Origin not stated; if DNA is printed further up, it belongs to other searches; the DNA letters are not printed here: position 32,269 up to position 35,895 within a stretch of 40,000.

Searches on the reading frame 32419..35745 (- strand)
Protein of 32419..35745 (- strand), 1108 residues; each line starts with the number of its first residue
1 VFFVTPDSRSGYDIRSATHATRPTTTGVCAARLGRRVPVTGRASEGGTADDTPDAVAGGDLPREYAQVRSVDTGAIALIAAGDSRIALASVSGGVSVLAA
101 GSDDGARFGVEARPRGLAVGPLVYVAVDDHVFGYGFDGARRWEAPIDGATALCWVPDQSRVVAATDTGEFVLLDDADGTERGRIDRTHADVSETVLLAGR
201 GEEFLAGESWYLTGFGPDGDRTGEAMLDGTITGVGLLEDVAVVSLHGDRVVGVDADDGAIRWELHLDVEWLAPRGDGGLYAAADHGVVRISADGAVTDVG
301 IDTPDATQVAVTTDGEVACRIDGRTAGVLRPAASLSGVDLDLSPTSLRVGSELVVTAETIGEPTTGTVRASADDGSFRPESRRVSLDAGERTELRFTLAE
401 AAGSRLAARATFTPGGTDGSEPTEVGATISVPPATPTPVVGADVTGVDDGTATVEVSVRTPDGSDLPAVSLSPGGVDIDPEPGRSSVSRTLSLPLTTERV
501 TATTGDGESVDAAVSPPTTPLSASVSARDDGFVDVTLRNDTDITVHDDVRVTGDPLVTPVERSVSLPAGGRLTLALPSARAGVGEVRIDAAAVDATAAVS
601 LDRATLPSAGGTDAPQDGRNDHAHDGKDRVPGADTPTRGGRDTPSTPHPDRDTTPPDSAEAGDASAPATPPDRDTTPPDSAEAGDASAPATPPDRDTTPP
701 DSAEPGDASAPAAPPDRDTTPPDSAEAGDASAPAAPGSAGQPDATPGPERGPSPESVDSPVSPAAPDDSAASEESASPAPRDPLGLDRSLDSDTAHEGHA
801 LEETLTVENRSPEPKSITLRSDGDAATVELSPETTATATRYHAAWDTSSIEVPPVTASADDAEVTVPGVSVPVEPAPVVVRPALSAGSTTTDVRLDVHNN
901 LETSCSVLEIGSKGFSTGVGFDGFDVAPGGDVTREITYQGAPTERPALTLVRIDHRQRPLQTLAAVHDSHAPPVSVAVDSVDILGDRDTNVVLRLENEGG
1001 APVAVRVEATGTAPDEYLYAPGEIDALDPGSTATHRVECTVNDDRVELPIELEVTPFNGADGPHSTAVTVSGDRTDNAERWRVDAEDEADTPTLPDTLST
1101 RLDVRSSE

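Call 27: search_protein_families(library=pfam, proteins=[window:32419-35745:-], max_evalue=0.01)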
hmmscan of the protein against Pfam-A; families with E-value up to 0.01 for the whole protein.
window:32419-35745:- (1108 aa): 1 family
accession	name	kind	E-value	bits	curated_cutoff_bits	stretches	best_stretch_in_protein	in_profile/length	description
PF13360.13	PQQ_2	-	0.0021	18.2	27.6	0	233-296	28-95/233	Outer membrane protein assembly factor BamB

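Call 68: search_protein_families(library=padloc, proteins=[window:32422-35745:-], max_evalue=0.01)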
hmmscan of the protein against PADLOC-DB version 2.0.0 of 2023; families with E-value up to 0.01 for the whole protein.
window:32422-35745:- (1108 aa): 0 families

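Call 69: search_protein_families(library=phrogs, proteins=[window:32422-35745:-], max_evalue=0.01)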
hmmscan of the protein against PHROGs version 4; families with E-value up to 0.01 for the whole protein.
window:32422-35745:- (1108 aa): 0 families

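Call 79: search_protein_families(library=pfam, proteins=[window:32422-35583:-], max_evalue=0.01)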
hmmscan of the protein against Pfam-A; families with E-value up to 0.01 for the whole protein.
window:32422-35583:- (1054 aa): 1 family
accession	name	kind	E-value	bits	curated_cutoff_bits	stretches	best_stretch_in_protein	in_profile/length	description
PF13360.13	PQQ_2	-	0.0016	18.6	27.6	0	178-242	27-95/233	Outer membrane protein assembly factor BamB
